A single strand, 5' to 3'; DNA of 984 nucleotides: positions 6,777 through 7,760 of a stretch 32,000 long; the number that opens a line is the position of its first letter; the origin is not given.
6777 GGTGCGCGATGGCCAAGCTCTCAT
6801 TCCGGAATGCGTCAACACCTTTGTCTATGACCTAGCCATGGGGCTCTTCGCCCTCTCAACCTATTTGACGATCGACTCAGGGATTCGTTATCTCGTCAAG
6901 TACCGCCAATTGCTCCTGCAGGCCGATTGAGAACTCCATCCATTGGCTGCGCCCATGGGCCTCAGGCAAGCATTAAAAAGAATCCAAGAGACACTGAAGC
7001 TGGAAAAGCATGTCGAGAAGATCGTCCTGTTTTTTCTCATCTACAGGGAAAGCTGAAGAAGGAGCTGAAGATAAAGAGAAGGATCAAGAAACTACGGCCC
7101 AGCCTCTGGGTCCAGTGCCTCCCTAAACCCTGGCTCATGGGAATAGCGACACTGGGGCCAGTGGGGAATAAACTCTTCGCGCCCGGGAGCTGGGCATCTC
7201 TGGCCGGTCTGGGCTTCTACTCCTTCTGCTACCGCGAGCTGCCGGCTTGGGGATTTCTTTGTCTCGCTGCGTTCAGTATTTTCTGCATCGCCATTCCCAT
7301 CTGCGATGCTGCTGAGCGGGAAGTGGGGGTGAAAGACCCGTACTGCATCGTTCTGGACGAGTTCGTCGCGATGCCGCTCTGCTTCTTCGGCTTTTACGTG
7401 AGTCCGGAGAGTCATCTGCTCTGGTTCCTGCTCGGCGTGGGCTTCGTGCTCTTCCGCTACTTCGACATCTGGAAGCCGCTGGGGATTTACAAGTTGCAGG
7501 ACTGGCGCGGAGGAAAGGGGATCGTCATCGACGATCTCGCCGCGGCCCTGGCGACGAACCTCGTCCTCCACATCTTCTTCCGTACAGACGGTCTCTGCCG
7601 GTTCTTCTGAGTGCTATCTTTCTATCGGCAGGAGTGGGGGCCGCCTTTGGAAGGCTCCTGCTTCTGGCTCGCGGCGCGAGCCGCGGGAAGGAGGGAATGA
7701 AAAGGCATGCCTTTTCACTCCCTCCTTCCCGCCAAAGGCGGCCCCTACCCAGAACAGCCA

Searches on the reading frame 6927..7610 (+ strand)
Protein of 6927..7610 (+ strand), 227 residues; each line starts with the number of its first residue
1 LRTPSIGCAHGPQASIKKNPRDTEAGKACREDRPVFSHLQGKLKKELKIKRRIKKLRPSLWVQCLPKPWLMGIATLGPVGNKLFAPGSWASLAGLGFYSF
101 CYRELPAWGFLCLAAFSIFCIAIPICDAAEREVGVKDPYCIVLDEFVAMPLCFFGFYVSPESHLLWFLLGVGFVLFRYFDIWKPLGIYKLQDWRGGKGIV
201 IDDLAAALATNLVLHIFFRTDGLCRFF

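Call 16: search_protein_families(library=pfam, proteins=[window:6927-7610:+])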
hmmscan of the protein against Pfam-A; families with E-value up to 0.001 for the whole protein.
window:6927-7610:+ (227 aa): 1 family
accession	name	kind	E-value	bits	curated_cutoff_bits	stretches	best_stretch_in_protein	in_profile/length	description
PF04608.18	PgpA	-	1.9e-33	115.8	28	1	73-217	2-140/141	Phosphatidylglycerophosphatase A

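Call 60: find_homologous_proteins(query=window:6927-7610:+, max_evalue=1e-30)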
Query window:6927-7610:+ (227 aa): 208 proteins with E <= 1e-30 among 1106 candidates; the best 120 are listed.
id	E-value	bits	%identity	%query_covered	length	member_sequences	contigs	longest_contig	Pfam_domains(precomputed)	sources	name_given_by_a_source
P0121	1.1e-104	367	86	78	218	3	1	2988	PF04608.19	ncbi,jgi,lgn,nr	ncbi:MAG: phosphatidylglycerophosphatase A [Puniceicoccales bacterium]|jgi:phosphatidylglycerophosph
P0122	1.5e-71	259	60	89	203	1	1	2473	PF04608.19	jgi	-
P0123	2.2e-66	242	64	74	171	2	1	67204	PF04608.19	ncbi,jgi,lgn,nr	ncbi:MAG: phosphatidylglycerophosphatase A [Puniceicoccales bacterium]|jgi:phosphatidylglycerophosph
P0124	3.9e-60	221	60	75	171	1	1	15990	PF04608.19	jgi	jgi:phosphatidylglycerophosphatase A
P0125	1.8e-58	216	57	78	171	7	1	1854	PF04608.19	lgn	-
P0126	6.3e-55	204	65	63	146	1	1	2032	PF04608.19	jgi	jgi:phosphatidylglycerophosphatase A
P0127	4.5e-40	156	51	72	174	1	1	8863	PF04608.19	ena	-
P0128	2.9e-39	153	50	71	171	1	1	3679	PF04608.19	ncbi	-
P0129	5.3e-38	149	50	73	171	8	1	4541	PF04608.19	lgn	-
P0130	1.5e-37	147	49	73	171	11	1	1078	PF04608.19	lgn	-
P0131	1.8e-37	147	49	74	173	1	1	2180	PF04608.19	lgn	-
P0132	4.1e-37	146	48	71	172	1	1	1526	PF04608.19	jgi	jgi:phosphatidylglycerophosphatase A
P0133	4.7e-37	146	49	73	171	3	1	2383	PF04608.19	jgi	jgi:phosphatidylglycerophosphatase A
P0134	6.6e-37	145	48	72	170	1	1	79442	PF04608.19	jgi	jgi:phosphatidylglycerophosphatase A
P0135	8.8e-37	145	48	70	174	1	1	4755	PF04608.19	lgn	-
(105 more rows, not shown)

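Call 61: find_encoding_contigs(protein=P0121, flank=10000, max_places=3)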
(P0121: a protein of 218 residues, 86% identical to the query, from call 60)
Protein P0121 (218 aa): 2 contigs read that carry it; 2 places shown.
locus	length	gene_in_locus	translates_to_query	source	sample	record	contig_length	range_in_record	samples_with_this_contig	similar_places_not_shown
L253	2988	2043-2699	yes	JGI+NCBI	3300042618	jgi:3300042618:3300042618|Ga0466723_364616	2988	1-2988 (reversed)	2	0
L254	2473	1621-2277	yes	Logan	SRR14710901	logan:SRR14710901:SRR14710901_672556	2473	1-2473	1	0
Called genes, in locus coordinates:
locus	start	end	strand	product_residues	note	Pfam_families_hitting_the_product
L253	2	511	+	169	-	?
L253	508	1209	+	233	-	PF03938:OmpH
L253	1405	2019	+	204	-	PF01066:CDP-OH_P_transf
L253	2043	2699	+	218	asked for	PF04608:PgpA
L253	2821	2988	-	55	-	?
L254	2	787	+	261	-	?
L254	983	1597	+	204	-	PF01066:CDP-OH_P_transf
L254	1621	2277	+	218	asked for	PF04608:PgpA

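Call 62: find_encoding_contigs(protein=P0123, flank=10000, max_places=2)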
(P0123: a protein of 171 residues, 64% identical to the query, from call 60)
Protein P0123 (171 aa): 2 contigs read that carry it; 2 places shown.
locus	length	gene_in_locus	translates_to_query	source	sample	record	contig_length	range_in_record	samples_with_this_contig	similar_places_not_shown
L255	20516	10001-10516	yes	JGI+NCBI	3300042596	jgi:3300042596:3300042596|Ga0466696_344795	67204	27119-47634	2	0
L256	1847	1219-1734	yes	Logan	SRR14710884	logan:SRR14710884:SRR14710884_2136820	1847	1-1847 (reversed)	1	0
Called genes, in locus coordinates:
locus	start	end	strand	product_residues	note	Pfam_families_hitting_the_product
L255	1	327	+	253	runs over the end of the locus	PF01694:Rhomboid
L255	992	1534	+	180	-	-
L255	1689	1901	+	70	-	-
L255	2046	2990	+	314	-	PF01346:FKBP_N, PF00254:FKBP_C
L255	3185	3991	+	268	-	-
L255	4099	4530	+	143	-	PF00572:Ribosomal_L13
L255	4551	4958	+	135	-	PF00380:Ribosomal_S9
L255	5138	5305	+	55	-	-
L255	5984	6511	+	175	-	PF03099:BPL_LplA_LipB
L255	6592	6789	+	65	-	-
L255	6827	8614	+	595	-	PF01336:tRNA_anti-codon, PF00152:tRNA-synt_2, PF02938:GAD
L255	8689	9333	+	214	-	PF03938:OmpH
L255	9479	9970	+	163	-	PF01066:CDP-OH_P_transf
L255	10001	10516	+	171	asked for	PF04608:PgpA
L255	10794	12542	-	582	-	-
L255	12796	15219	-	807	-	PF00263:Secretin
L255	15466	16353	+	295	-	PF02739:5_3_exonuc_N, PF01367:5_3_exonuc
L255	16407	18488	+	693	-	-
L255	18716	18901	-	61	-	-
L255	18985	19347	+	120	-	PF00453:Ribosomal_L20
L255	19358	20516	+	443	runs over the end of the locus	PF02912:Phe_tRNA-synt_N, PF01409:tRNA-synt_2d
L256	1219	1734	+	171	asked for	PF04608:PgpA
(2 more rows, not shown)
